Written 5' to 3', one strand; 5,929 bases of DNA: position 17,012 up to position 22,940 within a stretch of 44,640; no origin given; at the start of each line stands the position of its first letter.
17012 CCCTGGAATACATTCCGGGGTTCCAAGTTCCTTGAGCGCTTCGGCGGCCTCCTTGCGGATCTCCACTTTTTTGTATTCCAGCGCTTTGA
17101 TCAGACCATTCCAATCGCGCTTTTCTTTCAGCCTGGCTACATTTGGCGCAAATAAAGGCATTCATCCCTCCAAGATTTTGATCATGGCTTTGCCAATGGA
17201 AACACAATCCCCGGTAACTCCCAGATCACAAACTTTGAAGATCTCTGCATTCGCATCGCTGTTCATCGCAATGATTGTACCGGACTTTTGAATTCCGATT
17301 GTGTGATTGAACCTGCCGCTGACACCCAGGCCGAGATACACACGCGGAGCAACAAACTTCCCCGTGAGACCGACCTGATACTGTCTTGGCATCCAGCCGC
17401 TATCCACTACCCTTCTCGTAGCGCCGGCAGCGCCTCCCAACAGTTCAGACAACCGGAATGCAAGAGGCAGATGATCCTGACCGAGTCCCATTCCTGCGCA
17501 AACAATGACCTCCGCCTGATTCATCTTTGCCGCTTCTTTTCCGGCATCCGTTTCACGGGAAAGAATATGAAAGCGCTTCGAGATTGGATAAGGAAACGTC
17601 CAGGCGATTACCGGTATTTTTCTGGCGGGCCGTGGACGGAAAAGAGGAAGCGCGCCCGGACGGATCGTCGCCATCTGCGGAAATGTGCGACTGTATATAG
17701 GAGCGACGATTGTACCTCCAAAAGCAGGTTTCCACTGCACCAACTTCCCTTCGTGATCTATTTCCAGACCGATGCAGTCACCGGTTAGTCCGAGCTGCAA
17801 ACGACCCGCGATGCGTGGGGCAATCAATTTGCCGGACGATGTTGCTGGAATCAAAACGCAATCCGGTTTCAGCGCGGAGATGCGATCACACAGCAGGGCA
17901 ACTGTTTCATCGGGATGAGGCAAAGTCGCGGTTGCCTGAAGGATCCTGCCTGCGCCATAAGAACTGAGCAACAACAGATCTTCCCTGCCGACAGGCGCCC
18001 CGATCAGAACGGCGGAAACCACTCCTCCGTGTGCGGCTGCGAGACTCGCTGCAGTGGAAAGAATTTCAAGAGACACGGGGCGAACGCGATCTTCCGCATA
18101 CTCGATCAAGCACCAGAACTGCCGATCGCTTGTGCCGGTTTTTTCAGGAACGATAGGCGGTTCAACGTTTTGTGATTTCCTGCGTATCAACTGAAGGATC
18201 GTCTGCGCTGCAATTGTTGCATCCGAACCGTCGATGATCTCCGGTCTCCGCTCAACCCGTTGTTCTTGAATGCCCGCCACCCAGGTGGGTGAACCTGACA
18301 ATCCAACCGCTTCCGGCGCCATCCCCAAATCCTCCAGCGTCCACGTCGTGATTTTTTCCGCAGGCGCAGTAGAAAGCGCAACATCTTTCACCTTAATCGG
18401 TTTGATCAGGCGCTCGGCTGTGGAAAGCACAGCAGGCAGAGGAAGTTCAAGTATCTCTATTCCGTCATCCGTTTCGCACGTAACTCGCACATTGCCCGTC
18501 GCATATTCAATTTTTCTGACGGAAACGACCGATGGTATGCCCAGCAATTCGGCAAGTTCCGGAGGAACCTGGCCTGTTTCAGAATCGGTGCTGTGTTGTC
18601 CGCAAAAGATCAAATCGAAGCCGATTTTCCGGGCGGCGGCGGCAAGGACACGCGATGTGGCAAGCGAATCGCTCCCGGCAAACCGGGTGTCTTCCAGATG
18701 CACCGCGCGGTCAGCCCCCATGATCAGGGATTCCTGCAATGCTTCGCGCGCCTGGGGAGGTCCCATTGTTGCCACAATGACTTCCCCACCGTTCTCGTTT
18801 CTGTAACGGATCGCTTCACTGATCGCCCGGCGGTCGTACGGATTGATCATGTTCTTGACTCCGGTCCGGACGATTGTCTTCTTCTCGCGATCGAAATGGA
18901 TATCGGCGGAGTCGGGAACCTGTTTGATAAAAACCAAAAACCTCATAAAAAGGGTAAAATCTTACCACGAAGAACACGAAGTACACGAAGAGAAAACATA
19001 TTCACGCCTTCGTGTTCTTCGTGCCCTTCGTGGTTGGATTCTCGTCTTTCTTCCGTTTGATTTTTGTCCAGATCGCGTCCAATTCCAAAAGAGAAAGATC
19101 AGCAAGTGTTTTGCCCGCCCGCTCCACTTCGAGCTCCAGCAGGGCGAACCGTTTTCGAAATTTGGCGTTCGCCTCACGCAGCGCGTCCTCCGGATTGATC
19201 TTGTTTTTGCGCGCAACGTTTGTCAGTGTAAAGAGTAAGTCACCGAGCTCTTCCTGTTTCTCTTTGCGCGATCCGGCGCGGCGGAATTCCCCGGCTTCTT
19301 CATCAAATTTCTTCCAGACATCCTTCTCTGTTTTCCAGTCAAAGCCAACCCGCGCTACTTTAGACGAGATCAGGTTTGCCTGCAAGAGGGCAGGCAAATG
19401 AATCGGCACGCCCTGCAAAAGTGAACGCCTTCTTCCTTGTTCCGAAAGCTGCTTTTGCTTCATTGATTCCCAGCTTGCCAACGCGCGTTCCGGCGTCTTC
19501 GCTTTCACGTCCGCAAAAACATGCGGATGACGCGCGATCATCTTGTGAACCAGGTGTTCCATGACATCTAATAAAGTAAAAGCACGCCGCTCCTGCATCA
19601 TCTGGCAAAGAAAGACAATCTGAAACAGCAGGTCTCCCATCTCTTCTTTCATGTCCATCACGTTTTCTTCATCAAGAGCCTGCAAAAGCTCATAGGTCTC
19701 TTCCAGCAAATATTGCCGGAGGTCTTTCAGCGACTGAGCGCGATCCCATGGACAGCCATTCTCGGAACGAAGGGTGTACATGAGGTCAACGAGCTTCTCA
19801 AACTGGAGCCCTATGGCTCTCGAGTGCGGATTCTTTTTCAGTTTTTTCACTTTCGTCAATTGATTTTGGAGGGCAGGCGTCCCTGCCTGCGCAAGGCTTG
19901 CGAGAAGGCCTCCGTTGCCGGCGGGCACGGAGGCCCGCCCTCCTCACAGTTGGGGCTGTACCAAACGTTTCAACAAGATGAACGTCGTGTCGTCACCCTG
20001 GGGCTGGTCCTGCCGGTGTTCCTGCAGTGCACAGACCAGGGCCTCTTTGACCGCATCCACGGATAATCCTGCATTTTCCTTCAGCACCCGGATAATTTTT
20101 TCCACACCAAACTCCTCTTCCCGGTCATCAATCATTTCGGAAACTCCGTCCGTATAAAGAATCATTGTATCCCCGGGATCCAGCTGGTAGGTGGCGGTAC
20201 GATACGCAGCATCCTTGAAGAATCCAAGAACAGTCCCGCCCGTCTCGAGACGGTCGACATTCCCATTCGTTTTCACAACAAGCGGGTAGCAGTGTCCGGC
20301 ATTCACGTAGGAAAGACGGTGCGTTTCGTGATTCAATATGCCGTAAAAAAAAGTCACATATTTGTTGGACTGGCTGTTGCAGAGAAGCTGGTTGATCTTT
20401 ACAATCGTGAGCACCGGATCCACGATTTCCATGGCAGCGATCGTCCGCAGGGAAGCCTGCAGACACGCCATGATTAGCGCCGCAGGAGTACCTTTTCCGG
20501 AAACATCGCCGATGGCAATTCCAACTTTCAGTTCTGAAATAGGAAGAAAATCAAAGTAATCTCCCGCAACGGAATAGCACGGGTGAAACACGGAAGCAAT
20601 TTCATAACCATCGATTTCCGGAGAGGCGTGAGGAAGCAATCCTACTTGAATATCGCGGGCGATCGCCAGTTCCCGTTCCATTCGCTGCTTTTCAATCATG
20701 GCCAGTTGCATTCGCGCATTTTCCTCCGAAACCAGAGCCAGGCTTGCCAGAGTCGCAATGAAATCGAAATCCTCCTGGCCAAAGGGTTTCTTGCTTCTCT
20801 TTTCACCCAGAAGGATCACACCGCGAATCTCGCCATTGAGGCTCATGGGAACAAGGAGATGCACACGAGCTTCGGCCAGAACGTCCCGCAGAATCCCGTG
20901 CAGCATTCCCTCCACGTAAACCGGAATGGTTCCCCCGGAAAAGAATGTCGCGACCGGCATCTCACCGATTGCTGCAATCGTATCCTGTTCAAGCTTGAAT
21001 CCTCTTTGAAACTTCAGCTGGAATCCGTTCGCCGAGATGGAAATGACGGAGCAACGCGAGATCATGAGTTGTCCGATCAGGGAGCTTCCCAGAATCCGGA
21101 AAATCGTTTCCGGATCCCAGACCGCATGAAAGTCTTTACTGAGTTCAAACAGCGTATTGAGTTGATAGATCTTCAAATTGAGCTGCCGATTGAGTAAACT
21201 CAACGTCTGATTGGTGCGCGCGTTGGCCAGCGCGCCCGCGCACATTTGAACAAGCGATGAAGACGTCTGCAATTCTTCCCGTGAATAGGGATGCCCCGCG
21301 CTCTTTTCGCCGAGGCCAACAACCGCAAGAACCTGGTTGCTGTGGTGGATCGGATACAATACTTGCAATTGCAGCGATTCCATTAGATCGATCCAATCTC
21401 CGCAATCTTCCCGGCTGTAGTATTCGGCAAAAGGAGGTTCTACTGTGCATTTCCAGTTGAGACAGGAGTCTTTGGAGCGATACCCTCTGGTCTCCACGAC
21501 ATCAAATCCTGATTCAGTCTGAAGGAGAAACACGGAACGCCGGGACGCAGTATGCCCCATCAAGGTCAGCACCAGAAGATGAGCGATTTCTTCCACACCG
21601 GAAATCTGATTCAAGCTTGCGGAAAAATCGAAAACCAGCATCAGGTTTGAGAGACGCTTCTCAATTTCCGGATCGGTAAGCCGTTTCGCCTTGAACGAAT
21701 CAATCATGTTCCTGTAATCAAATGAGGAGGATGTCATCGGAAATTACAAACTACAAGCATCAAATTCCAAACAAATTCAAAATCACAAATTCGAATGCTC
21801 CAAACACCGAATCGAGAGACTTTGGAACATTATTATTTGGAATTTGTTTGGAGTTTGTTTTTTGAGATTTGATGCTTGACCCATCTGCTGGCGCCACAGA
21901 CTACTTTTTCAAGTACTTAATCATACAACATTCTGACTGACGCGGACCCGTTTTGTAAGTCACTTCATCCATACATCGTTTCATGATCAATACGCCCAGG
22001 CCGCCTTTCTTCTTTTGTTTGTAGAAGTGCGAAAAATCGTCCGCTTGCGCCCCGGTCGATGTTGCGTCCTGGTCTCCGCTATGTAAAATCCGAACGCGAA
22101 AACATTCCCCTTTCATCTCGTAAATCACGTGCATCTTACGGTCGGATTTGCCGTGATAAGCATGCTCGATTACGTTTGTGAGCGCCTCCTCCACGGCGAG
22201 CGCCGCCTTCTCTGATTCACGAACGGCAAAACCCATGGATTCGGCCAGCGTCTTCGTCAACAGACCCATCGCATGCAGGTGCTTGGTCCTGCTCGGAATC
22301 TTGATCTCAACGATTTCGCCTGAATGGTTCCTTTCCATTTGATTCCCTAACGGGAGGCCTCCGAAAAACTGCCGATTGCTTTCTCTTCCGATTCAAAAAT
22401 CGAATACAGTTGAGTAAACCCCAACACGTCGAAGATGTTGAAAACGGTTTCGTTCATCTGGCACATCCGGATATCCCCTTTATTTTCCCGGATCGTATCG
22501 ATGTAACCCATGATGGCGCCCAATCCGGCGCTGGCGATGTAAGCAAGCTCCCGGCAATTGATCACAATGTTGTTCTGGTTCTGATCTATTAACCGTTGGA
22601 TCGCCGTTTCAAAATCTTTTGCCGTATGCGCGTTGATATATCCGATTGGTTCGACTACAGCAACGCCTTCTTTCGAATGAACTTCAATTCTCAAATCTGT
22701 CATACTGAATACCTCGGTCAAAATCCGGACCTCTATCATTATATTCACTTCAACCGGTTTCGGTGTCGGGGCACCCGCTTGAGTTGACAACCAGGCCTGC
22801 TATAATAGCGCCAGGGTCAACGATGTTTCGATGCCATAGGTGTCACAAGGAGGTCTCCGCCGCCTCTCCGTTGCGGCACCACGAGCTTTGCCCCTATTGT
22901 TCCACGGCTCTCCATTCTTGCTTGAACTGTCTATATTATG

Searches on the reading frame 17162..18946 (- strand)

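Call 39: search_protein_families(library=pfam, proteins=[window:17162-18946:-], max_evalue=0.00001)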
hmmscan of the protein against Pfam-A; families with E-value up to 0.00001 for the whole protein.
window:17162-18946:- (594 aa): 2 families
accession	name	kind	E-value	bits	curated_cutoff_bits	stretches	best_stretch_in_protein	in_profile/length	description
PF01012.27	ETF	-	1.2e-74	250.5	26.7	2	24-206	3-180/181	Electron transfer flavoprotein domain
PF00766.25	ETF_alpha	-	7.4e-26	90.4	27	1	475-553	2-81/81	Electron transfer flavoprotein FAD-binding domain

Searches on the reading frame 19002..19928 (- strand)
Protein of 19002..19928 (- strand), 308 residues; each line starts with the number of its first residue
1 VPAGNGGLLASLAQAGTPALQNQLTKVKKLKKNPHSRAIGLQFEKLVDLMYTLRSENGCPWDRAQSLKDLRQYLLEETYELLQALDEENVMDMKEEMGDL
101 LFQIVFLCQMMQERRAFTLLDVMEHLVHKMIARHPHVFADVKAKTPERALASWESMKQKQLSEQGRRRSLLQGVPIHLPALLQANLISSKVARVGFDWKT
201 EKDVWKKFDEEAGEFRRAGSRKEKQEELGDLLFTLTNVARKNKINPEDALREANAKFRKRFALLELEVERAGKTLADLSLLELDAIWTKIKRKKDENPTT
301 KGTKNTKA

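Call 39: search_protein_families(library=pfam, proteins=[window:19002-19928:-], max_evalue=0.00001)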
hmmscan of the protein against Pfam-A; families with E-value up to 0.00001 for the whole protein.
window:19002-19928:- (308 aa): 2 families
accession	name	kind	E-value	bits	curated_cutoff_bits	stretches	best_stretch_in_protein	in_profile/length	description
PF03819.22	MazG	-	2.2e-31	108.4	22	1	65-138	1-74/74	MazG nucleotide pyrophosphohydrolase domain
PF01503.22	PRA-PH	-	8e-10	39.4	21.3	0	199-255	23-84/86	Phosphoribosyl-ATP pyrophosphohydrolase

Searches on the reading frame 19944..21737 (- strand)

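Call 7: search_protein_families(library=pfam, proteins=[window:19944-21737:-], max_evalue=0.001)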
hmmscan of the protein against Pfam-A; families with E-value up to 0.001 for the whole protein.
window:19944-21737:- (597 aa): 4 families
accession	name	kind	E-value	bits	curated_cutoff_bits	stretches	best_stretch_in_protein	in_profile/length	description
PF07228.17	SpoIIE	-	2.8e-45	155.1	25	1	404-591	4-191/192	Stage II sporulation protein E (SpoIIE)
PF01590.32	GAF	-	1.3e-05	26.2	22.4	0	208-334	1-129/133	GAF domain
PF13185.12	GAF_2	-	1.5e-05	25.7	28.6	0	293-334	91-131/136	GAF domain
PF13492.12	GAF_3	-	0.00022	22.1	27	0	287-334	78-123/129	GAF domain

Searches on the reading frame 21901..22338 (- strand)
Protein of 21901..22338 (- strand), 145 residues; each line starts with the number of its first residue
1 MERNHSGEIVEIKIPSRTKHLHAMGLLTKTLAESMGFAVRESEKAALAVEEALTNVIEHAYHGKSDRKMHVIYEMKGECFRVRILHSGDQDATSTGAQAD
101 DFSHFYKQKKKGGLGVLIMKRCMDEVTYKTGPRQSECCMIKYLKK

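Call 7: search_protein_families(library=pfam, proteins=[window:21901-22338:-], max_evalue=0.001)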
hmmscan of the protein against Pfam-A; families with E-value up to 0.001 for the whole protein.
window:21901-22338:- (145 aa): 2 families
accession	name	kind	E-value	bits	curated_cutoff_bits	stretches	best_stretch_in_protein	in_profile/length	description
PF13581.12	HATPase_c_2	-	1.9e-20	73.6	27.4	1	14-141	1-127/127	Histidine kinase-like ATPase domain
PF02518.31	HATPase_c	-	0.00077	20.3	26.4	0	45-132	6-97/111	Histidine kinase-, DNA gyrase B-, and HSP90-like ATPase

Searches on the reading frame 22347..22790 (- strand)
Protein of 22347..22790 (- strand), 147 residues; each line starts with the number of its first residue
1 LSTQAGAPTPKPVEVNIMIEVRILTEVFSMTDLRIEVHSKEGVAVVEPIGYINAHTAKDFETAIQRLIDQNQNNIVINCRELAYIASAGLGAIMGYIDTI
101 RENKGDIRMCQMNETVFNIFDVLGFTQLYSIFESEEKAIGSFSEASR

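Call 7: search_protein_families(library=pfam, proteins=[window:22347-22790:-], max_evalue=0.001)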
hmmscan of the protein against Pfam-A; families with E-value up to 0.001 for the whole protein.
window:22347-22790:- (147 aa): 2 families
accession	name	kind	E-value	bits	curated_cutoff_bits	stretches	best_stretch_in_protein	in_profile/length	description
PF01740.26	STAS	-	3.6e-17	62.5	22.6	1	35-138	2-106/106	STAS domain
PF13466.11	STAS_2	-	0.00031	21.3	29.2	1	52-125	7-79/80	STAS domain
